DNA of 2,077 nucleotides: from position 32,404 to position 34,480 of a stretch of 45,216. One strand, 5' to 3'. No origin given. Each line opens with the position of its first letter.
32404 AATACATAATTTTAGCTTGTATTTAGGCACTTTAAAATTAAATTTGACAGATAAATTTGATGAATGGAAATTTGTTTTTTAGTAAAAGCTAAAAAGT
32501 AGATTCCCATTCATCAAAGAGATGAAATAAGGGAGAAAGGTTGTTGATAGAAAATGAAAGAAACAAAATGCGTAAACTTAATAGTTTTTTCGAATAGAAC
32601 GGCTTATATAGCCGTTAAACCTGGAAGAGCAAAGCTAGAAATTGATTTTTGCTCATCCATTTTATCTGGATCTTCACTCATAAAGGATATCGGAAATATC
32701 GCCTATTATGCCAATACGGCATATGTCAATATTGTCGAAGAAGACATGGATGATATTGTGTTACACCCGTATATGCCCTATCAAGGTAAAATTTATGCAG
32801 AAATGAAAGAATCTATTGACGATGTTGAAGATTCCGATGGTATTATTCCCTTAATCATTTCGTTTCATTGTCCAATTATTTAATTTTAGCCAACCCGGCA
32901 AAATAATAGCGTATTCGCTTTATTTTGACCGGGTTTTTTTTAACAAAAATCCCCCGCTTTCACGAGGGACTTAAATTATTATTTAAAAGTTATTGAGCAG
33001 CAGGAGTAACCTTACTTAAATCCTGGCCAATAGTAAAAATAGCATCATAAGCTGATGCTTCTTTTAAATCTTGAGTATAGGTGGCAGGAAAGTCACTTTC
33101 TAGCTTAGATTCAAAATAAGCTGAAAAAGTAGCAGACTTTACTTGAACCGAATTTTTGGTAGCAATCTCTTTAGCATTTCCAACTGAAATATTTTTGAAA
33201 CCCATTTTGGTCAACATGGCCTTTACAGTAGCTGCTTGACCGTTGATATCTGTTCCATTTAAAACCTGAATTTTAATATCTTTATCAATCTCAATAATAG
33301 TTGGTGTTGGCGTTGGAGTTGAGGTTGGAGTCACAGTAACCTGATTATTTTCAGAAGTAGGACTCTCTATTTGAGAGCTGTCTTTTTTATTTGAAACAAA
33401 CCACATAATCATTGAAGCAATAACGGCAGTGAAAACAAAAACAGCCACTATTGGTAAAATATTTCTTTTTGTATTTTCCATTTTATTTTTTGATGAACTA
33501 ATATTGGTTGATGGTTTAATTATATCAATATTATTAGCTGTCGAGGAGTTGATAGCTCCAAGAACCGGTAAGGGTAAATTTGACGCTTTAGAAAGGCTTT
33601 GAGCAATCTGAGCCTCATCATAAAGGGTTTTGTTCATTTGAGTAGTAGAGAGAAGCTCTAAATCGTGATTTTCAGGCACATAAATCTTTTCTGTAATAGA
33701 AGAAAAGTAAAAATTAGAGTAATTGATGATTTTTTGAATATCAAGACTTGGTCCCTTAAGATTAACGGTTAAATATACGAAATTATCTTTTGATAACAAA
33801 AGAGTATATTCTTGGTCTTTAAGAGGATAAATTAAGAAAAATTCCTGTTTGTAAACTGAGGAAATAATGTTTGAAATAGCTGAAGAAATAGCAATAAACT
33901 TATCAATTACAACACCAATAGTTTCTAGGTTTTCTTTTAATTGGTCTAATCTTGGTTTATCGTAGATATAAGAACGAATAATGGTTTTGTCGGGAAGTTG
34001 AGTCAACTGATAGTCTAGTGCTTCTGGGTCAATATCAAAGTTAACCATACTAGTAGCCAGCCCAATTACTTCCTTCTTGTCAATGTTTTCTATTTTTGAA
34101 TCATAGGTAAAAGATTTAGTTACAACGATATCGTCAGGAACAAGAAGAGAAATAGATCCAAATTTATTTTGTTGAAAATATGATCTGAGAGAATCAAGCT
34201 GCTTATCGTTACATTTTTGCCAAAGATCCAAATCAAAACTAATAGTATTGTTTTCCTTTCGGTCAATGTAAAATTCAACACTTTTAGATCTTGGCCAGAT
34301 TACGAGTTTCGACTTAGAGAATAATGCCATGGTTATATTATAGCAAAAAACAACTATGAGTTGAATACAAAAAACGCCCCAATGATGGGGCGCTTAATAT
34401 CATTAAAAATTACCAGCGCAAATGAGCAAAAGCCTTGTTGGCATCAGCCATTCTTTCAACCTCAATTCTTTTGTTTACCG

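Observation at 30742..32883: Four orphan small genes organised as independent promoter-ORF-terminator units: candidate undescribed module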

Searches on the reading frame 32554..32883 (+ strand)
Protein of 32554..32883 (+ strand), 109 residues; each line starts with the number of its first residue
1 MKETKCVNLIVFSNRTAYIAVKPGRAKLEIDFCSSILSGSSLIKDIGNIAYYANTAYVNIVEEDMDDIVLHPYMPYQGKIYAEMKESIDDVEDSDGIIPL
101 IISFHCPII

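Call 4: search_protein_families(library=pfam, proteins=[window:32554-32883:+], max_evalue=1)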
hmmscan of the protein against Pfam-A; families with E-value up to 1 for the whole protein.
window:32554-32883:+ (109 aa): 1 family
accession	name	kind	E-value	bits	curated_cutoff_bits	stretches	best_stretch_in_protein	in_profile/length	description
PF03880.21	DbpA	-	0.21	12.1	25.6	1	44-69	30-55/72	DbpA RNA binding domain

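Call 5: search_protein_families(library=padloc, proteins=[window:32554-32883:+], max_evalue=1)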
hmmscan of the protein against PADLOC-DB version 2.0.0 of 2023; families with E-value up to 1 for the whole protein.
window:32554-32883:+ (109 aa): 1 family
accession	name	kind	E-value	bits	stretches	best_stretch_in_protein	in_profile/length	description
PDLC00920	Cas10b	-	0.05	12.1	1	51-100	33-82/116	Cas10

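Call 6: search_protein_families(library=phrogs, proteins=[window:32554-32883:+], max_evalue=1)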
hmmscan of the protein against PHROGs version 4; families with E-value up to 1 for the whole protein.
window:32554-32883:+ (109 aa): 3 families
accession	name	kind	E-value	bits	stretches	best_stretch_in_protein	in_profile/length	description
phrog_35464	-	unknown function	0.017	16.2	1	32-90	15-72/75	-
phrog_10741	-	unknown function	0.17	13.3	1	42-65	61-84/86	-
phrog_3434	-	unknown function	0.18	13.2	1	11-95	28-113/115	-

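Call 7: search_protein_families(library=ncbifam, proteins=[window:32554-32883:+], max_evalue=1)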
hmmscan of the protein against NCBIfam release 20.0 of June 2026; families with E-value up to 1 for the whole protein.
window:32554-32883:+ (109 aa): 0 families

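Call 19: find_homologous_proteins(query=window:32554-32883:+, max_evalue=0.01)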
Query window:32554-32883:+ (109 aa): 1 proteins with E <= 0.01 among 2 candidates.
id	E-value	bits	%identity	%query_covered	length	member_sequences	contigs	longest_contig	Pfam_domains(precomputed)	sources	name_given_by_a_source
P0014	3.7e-64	232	98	100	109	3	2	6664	-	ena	-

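Call 46: search_solved_structures(query=A6, max_evalue=10)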
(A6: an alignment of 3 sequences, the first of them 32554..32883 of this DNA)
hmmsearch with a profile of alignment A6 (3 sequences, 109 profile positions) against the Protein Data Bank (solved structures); distinct sequences matched with E-value up to 10: 0.

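Call 64: find_related_loci(query=A6, collection=viral_contigs, flank=8000)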
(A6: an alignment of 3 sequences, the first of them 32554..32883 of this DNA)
Query A6 (109 aa) in viral_contigs; peptide patterns used: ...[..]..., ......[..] (x = any residue, [..] = any of these).
99 stretches matched a pattern, but none encodes a relative of the query by tblastn (E <= 1e-3).

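Call 68: search_protein_families(library=pfam, proteins=[L009:1-654:-], max_evalue=0.1)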
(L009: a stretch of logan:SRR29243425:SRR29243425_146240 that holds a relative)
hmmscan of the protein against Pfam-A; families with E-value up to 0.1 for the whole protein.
L009:1-654:- (218 aa): 5 families
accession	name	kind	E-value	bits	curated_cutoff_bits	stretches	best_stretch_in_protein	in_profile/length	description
PF13565.12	HTH_32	-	3e-06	28.1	33.7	1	69-146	1-69/73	Homeodomain-like domain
PF13518.12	HTH_28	-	4.8e-05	23.8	25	1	61-95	20-52/52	Helix-turn-helix domain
PF01710.22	HTH_Tnp_IS630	-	0.005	17.3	21.3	1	42-75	6-40/119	Transposase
PF13384.12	HTH_23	-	0.024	14.9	24.6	1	61-82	25-45/50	Homeodomain-like domain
PF18771.7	APOBEC3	-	0.065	13.8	27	0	163-208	58-105/137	APOBEC3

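Call 85: search_dna_similar(query=window:32554-32883:+, collection=phages, mode=protein, max_evalue=0.01, max_rows=5)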
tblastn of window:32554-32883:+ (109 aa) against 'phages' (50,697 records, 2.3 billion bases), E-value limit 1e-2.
No match.

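Call 95: search_protein_families(library=pfam, proteins=[L001:15034-16317:+], max_evalue=0.01)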
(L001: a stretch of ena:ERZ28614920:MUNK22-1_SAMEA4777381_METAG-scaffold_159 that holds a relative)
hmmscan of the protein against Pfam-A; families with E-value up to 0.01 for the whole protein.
L001:15034-16317:+ (427 aa): 0 families

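Call 109: search_dna_similar(query=window:32554-32883:+, collection=plasmids, mode=protein, max_evalue=0.01, max_rows=5)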
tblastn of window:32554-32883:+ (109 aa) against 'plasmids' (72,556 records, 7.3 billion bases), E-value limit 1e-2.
No match.

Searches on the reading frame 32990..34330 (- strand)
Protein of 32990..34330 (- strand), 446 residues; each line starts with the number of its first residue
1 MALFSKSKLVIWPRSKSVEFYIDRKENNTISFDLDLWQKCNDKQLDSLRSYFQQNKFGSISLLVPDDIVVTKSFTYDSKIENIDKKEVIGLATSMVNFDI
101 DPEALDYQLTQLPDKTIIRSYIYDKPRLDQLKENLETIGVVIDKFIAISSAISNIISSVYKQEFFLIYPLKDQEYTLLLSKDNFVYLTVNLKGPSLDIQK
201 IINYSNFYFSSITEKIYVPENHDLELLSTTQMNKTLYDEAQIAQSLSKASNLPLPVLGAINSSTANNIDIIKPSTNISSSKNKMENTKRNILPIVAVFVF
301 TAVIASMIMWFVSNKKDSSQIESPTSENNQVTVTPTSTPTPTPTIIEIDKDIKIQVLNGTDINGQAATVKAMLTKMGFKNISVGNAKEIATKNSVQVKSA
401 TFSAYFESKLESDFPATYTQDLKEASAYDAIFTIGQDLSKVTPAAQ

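Call 4: search_protein_families(library=pfam, proteins=[window:32990-34330:-], max_evalue=1)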
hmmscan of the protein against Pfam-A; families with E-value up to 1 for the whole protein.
window:32990-34330:- (446 aa): 1 family
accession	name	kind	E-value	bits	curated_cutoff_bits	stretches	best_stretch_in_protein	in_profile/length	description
PF13399.11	LytR_C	-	2.2e-08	35.4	22.2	1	351-415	1-63/86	LytR cell envelope-related transcriptional attenuator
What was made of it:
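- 32990..34330 (-): Left flank: 446-aa membrane protein with a C-terminal LytR_C domain. The boundary gene shows a synonymous-divergence peak in its last third. Pfam LytR_C, E 2.2e-8 (call 4).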

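Call 35: find_related_loci(query=window:32990-34330:-, collection=genome_contigs, flank=10000)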
Query window:32990-34330:- (446 aa) in genome_contigs; peptide patterns used: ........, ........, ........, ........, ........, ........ (x = any residue, [..] = any of these).
238 stretches matched a pattern; 13 encode a relative of the query (tblastn E <= 1e-3); 13 distinct loci.
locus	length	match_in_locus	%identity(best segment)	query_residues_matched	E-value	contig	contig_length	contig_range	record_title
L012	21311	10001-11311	72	1-435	0e+0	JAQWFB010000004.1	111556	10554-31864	MAG: Candidatus Shapirobacteria bacterium isolate STF2_89 NODE_223_length_111556_cov_20.672994_Sandtown_F2, whole genome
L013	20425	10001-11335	70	1-444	0e+0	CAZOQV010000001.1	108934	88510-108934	MAG TPA_asm: uncultured Gammaproteobacteria bacterium isolate SRP192927_co2_309 genome assembly, contig: NODE_83_length_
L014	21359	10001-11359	54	1-440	2e-156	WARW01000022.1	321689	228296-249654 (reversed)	MAG: Patescibacteria group bacterium isolate AMAZON02 genome_22, whole genome shotgun sequence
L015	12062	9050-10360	53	1-444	2e-151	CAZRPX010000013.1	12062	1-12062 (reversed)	MAG TPA_asm: uncultured Gammaproteobacteria bacterium isolate SRP263991_co4_303 genome assembly, contig: NODE_8227_lengt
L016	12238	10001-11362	50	1-445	6e-144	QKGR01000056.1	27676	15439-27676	MAG: Candidatus Shapirobacteria bacterium isolate SZUA-533 scaffold_3795, whole genome shotgun sequence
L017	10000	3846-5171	51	1-442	3e-137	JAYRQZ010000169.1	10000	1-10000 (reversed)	MAG: Candidatus Woesebacteria bacterium isolate XM1_ASGE3bin.17 k141_987869, whole genome shotgun sequence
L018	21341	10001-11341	50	1-442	1e-134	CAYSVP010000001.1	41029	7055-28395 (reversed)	MAG TPA_asm: uncultured Gammaproteobacteria bacterium isolate SRP294416_co1_8 genome assembly, contig: NODE_1496_length_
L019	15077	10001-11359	49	1-446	3e-124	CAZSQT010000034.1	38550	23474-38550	MAG TPA_asm: uncultured Gammaproteobacteria bacterium isolate SRP067234_co1_34 genome assembly, contig: k99_1122840, who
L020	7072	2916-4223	46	1-442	1e-121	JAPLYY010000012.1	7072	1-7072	MAG: Candidatus Shapirobacteria bacterium isolate LacPavin_0920_WC90_MAG_39_8 LacPavin_0920_WC90_scaffold_39610, whole g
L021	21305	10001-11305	46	1-443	5e-119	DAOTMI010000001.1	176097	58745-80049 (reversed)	MAG TPA_asm: Candidatus Woesebacteria bacterium isolate AMR_MDS_2925 NODE_41_length_176097_cov_7.509271, whole genome sh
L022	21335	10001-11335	44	12-445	1e-112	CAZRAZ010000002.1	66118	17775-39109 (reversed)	MAG TPA_asm: uncultured Gammaproteobacteria bacterium isolate binchicken_co191_93 genome assembly, contig: NODE_435_leng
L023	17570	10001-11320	42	1-439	3e-100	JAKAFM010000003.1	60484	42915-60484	MAG: bacterium isolate WY1.bin95 NODE_743_length_60484_cov_1.834485, whole genome shotgun sequence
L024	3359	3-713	51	187-439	1e-69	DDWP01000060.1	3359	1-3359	MAG TPA_asm: Candidatus Shapirobacteria bacterium UBA2283 UBA2283_contig_51844, whole genome shotgun sequence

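Call 68: search_protein_families(library=pfam, proteins=[L012:12320-13030:-, L019:12158-12859:-, L013:11898-12653:-, L019:11416-12105:-, L021:11403-11963:-, L012:11536-11907:-, L014:11600-12004:-, L012:11967-12293:-, L014:12234-12551:-, L009:1-654:-], max_evalue=0.1)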
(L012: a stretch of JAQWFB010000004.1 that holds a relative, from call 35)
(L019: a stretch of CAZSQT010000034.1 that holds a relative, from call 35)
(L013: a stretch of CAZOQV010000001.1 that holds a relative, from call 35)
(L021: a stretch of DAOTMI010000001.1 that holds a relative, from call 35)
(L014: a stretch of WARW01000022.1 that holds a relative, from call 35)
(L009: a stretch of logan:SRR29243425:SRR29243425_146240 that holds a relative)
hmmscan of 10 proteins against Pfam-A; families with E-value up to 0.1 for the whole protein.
L012:12320-13030:- (236 aa): 1 family
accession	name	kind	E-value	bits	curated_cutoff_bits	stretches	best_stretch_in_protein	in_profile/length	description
PF00293.34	NUDIX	-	5.9e-06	26.8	21.1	1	110-211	29-118/134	NUDIX domain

L019:12158-12859:- (233 aa): 0 families

L013:11898-12653:- (251 aa): 0 families

L019:11416-12105:- (229 aa): 0 families

L021:11403-11963:- (186 aa): 0 families

L012:11536-11907:- (123 aa): 1 family
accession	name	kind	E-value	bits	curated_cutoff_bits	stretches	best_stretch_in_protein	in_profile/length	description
PF17545.7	DUF5461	-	0.024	15.4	25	1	12-77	21-86/93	Family of unknown function (DUF5461)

L014:11600-12004:- (134 aa): 0 families

L012:11967-12293:- (108 aa): 0 families

L014:12234-12551:- (105 aa): 0 families

L009:1-654:- (218 aa): 5 families
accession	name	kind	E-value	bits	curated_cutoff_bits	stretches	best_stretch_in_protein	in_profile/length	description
PF13565.12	HTH_32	-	3e-06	28.1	33.7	1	69-146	1-69/73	Homeodomain-like domain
PF13518.12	HTH_28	-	4.8e-05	23.8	25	1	61-95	20-52/52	Helix-turn-helix domain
PF01710.22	HTH_Tnp_IS630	-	0.005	17.3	21.3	1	42-75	6-40/119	Transposase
PF13384.12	HTH_23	-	0.024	14.9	24.6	1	61-82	25-45/50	Homeodomain-like domain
PF18771.7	APOBEC3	-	0.065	13.8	27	0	163-208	58-105/137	APOBEC3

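Call 86: find_related_loci(query=window:32990-34330:-, collection=metagenome_contigs, flank=6000)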
Query window:32990-34330:- (446 aa) in metagenome_contigs; peptide patterns used: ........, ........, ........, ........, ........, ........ (x = any residue, [..] = any of these).
468 stretches matched a pattern; 37 encode a relative of the query (tblastn E <= 1e-3); 37 distinct loci.
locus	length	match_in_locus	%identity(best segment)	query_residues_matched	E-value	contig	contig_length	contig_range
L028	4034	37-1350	73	1-438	0e+0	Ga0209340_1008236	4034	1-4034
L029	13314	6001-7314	72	1-438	0e+0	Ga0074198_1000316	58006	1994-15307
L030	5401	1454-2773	71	1-439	0e+0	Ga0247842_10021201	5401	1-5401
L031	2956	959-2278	70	1-439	0e+0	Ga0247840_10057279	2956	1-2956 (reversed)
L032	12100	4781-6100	71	1-438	0e+0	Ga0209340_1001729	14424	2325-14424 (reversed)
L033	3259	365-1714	69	1-443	0e+0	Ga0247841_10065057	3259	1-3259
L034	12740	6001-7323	70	1-439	0e+0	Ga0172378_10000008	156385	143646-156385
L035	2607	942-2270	56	1-439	4e-162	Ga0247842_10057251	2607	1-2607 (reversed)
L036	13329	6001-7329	56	1-439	9e-153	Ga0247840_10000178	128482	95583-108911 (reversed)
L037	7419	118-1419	54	1-439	5e-146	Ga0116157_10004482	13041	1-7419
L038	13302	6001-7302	54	1-439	6e-146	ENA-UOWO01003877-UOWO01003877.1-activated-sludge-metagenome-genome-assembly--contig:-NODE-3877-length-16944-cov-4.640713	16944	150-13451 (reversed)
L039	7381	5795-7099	51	1-438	1e-142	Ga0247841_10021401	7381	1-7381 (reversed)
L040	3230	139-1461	51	1-438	2e-145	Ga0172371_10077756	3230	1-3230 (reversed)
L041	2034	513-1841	49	1-439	6e-144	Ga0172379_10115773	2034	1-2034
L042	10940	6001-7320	51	1-438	1e-131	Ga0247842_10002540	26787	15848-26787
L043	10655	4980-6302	52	1-440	3e-130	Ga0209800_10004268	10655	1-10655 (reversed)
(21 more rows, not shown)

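Call 90: search_protein_families(library=pfam, alignment_id=A12, max_evalue=0.001)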
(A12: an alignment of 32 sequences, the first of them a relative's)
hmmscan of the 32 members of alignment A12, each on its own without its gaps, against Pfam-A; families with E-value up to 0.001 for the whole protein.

A. member 1, L029:9424-10173:- (249 aa): 0 families

B. families by the number of members that match (of 32 scanned): 5 families
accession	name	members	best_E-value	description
PF00293.34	NUDIX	5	4.1e-08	NUDIX domain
PF00483.29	NTP_transferase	1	3.3e-61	Nucleotidyl transferase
PF03559.20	Hexose_dehydrat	1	7.9e-28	NDP-hexose 2,3-dehydratase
PF12804.13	NTP_transf_3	1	6.9e-07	MobA-like NTP transferase domain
PF09642.15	YonK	1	0.00012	YonK protein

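Call 91: search_protein_families(library=padloc, alignment_id=A12, max_evalue=0.001)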
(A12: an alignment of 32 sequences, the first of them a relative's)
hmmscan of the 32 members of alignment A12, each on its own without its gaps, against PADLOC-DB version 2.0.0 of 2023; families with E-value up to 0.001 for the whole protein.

A. member 1, L029:9424-10173:- (249 aa): 0 families

B. families by the number of members that match (of 32 scanned): 2 families
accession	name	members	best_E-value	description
PDLC03327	MTase_II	2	0.00064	Type II methyltransferase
PDLC01456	Cas3a2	1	5.9e-05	CAS-I; effector_G3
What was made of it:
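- On Known anti-phage defence systems (PADLOC-DB v2): The 32 slot ORFs scanned from other species gave no meaningful PADLOC hit (call 91).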

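Call 95: search_protein_families(library=pfam, proteins=[L001:15034-16317:+, L036:7965-9236:+, L043:6408-7121:+, L029:9424-10173:-], max_evalue=0.01)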
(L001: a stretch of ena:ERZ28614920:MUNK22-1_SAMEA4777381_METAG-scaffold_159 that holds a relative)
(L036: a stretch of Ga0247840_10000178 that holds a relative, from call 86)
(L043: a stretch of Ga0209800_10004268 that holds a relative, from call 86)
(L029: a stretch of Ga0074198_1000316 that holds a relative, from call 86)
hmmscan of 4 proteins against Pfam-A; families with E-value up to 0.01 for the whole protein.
L001:15034-16317:+ (427 aa): 0 families

L036:7965-9236:+ (423 aa): 0 families

L043:6408-7121:+ (237 aa): 2 families
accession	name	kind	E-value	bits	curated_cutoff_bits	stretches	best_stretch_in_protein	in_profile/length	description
PF00483.29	NTP_transferase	-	3.3e-61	207.4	21.2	1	2-231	1-242/245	Nucleotidyl transferase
PF12804.13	NTP_transf_3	-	6.9e-07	30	27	1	3-58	1-51/160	MobA-like NTP transferase domain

L029:9424-10173:- (249 aa): 0 families
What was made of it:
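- Cargo at the same slot in other species is related to nucleotide sugars (NUDIX, rfbA-like NTP transferase, NDP-hexose 2,3-dehydratase) or is orphan, not defence (calls 90, 91, 95). Cargo at the same slot in other species includes an rfbA-like NTP transferase (E 3e-61), an NDP-hexose 2,3-dehydratase and five NUDIX proteins (calls 90, 95).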
